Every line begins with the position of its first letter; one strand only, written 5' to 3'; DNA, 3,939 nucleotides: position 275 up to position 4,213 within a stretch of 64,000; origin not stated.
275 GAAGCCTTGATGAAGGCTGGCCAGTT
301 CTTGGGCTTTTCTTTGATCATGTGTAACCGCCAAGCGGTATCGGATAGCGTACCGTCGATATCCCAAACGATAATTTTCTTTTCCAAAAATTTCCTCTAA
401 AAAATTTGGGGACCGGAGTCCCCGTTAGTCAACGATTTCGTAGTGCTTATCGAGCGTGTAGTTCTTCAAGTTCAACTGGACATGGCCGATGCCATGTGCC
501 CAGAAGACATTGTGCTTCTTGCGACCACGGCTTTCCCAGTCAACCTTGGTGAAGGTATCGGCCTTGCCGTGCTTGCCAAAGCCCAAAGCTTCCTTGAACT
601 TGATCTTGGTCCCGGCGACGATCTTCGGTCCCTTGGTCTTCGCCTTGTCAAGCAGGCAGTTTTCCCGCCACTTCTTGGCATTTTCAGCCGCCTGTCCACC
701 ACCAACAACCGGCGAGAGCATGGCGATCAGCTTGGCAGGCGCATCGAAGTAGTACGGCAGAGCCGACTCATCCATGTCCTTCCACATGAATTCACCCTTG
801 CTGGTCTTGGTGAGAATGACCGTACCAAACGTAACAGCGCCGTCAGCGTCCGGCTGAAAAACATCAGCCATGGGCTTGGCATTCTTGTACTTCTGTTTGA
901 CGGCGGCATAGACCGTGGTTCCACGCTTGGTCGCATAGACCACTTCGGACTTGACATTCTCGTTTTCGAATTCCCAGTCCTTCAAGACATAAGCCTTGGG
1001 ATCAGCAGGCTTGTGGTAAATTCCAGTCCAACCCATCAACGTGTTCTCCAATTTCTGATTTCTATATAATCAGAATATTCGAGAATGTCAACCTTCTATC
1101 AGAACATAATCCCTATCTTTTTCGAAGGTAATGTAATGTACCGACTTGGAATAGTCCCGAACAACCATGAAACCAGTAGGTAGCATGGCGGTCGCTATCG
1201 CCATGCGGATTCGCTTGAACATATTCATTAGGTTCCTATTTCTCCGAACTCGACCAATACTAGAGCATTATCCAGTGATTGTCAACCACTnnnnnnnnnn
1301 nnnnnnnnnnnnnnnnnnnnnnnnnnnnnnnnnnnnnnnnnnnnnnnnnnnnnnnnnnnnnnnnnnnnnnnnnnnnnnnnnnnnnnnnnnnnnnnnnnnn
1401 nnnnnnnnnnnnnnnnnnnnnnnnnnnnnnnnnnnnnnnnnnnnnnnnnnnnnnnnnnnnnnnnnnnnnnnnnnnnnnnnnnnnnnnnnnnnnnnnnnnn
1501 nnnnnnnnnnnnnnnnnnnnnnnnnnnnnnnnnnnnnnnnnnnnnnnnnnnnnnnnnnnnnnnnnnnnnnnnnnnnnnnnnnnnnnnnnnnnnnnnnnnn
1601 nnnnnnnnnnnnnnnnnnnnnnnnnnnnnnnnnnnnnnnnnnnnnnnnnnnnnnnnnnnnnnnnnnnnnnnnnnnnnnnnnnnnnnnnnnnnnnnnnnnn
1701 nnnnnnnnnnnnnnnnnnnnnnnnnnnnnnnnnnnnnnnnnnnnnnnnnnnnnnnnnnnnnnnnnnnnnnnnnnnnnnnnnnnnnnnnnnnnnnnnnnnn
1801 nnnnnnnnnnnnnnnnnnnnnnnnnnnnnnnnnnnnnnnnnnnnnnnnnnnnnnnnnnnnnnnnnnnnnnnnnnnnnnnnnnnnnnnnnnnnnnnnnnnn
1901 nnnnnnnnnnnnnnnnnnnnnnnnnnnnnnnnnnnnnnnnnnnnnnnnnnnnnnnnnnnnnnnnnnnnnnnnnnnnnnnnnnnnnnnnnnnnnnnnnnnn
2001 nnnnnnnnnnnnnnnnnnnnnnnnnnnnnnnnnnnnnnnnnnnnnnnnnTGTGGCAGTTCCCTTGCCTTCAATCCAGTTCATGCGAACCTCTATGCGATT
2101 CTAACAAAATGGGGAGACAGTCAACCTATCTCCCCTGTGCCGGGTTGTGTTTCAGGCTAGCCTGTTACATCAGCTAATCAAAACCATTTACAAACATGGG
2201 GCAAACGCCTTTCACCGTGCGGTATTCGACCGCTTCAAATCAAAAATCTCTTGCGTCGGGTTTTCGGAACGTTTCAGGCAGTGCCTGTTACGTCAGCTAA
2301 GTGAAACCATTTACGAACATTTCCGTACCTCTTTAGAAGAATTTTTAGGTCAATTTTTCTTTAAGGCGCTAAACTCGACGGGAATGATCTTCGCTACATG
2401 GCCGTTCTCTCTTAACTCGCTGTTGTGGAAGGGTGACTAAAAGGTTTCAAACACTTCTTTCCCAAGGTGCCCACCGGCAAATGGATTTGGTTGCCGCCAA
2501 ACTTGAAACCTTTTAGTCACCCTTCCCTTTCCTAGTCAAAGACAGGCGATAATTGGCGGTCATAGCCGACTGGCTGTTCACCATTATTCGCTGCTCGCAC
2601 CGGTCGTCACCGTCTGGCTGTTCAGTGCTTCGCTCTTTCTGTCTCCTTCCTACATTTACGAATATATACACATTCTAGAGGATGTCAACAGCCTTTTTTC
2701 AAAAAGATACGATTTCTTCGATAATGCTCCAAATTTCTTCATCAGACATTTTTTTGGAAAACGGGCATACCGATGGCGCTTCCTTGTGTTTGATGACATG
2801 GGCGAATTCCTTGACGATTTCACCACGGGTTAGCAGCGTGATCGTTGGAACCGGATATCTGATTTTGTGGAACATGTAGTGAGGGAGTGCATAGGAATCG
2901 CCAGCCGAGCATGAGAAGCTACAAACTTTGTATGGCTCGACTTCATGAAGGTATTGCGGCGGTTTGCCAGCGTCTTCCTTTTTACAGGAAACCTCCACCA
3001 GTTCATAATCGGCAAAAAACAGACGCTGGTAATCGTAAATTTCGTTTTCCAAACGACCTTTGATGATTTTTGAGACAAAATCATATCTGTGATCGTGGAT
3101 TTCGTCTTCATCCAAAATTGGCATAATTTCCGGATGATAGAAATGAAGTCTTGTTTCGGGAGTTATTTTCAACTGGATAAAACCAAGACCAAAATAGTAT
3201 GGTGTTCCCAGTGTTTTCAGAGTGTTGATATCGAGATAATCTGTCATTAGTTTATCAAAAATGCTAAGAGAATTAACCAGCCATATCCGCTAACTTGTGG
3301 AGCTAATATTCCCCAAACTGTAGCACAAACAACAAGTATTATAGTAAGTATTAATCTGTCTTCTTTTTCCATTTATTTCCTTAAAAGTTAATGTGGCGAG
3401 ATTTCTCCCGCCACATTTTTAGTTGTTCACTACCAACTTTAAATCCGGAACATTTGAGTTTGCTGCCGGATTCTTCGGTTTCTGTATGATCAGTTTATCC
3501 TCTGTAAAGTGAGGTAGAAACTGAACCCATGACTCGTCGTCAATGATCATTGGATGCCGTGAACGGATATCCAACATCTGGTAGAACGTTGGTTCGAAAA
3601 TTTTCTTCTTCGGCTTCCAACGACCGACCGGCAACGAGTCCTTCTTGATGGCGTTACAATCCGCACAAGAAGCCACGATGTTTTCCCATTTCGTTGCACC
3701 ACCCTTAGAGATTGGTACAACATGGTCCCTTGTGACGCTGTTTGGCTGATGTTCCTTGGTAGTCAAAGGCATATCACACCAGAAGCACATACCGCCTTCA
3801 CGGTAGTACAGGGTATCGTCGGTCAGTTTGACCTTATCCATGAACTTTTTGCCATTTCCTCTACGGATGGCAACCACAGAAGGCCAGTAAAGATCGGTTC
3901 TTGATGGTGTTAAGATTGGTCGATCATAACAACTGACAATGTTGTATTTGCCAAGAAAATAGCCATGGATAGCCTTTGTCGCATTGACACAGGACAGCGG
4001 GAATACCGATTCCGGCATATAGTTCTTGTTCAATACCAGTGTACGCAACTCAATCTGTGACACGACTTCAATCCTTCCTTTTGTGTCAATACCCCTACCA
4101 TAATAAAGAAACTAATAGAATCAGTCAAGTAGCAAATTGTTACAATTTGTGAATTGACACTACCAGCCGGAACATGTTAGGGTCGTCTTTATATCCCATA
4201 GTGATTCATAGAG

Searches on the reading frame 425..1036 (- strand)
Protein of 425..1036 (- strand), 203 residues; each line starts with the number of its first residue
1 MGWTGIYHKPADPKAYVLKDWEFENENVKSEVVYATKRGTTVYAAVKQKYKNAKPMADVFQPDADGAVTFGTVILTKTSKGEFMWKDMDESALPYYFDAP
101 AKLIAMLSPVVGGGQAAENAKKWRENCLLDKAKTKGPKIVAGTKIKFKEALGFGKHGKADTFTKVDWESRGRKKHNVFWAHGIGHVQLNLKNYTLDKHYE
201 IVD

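Call 55: search_protein_families(library=phrogs, proteins=[window:425-1036:-], max_evalue=0.0001)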
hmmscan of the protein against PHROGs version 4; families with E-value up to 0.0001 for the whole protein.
window:425-1036:- (203 aa): 1 family
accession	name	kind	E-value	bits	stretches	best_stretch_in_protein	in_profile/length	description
phrog_21047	-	unknown function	1e-08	36.4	1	1-146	1-116/170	-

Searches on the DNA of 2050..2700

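Call 68: search_rna_families(source=window, start=2050, end=2700, threshold=evalue, max_evalue=1)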
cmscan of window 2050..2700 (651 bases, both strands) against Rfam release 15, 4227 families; matches with E-value up to 1: 2.
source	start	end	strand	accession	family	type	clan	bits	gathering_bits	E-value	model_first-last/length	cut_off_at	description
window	2427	2526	+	RF03516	MIR5229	Gene; miRNA;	-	22.5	80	0.043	17-70/87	no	MIR5229 microRNA precursor family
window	2427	2526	-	RF03516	MIR5229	Gene; miRNA;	-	20.9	80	0.13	17-70/87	no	MIR5229 microRNA precursor family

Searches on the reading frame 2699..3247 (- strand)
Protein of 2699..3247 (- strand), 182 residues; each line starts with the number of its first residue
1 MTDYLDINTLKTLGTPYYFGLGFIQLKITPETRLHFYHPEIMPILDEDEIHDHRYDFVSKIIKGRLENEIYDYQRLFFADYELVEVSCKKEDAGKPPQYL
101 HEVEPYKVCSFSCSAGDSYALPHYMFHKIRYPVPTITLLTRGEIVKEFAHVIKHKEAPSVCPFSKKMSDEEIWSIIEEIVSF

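Call 55: search_protein_families(library=phrogs, proteins=[window:2699-3247:-], max_evalue=0.0001)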
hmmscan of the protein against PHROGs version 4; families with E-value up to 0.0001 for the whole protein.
window:2699-3247:- (182 aa): 1 family
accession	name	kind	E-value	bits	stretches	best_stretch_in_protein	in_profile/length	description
phrog_4784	-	unknown function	4.3e-14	54.3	1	19-130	15-131/195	-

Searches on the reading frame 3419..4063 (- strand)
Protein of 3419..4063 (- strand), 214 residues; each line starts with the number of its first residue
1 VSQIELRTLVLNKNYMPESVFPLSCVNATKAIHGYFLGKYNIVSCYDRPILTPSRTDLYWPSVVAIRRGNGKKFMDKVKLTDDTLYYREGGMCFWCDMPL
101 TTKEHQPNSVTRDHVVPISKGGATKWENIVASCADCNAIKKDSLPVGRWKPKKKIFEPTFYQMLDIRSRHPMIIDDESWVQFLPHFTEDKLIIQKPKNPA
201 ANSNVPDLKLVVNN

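Call 55: search_protein_families(library=phrogs, proteins=[window:3419-4063:-], max_evalue=0.0001)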
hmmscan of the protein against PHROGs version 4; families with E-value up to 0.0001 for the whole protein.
window:3419-4063:- (214 aa): 18 families
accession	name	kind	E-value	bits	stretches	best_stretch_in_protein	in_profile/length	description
phrog_16726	-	DNA, RNA and nucleotide metabolism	9.1e-18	66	1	7-200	29-197/308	HNH endonuclease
phrog_8660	-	DNA, RNA and nucleotide metabolism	6.7e-17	63.2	1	64-146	100-182/196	HNH endonuclease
phrog_338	-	DNA, RNA and nucleotide metabolism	2.9e-13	50.9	1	82-147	202-266/340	HNH endonuclease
phrog_9545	-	DNA, RNA and nucleotide metabolism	5e-10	40.4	1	98-154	122-178/206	HNH endonuclease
phrog_5718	-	DNA, RNA and nucleotide metabolism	7.4e-10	39.4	1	83-150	121-182/394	HNH endonuclease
phrog_6050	-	DNA, RNA and nucleotide metabolism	1.3e-09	38.3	1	87-164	308-375/402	HNH endonuclease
phrog_1035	-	DNA, RNA and nucleotide metabolism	1.1e-08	36.2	1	72-143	138-213/271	endonuclease VII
phrog_2118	-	DNA, RNA and nucleotide metabolism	1.5e-08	35.6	1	84-141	170-222/301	HNH endonuclease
phrog_2214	-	DNA, RNA and nucleotide metabolism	3.7e-08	33.9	1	90-161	193-256/429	HNH endonuclease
phrog_33554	-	DNA, RNA and nucleotide metabolism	6.2e-08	33.9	1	81-147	10-79/114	HNH endonuclease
phrog_589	-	DNA, RNA and nucleotide metabolism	7.2e-08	33.4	1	86-149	87-147/179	HNH endonuclease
phrog_1271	-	DNA, RNA and nucleotide metabolism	1e-07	32.7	1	87-143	263-318/361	HNH endonuclease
phrog_9645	-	DNA, RNA and nucleotide metabolism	4e-07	30.8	1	82-146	13-75/168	HNH endonuclease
phrog_14314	-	DNA, RNA and nucleotide metabolism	2.4e-06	29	1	109-143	30-64/252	HNH endonuclease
phrog_144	-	DNA, RNA and nucleotide metabolism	3.8e-06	27.7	1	87-142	81-134/175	HNH endonuclease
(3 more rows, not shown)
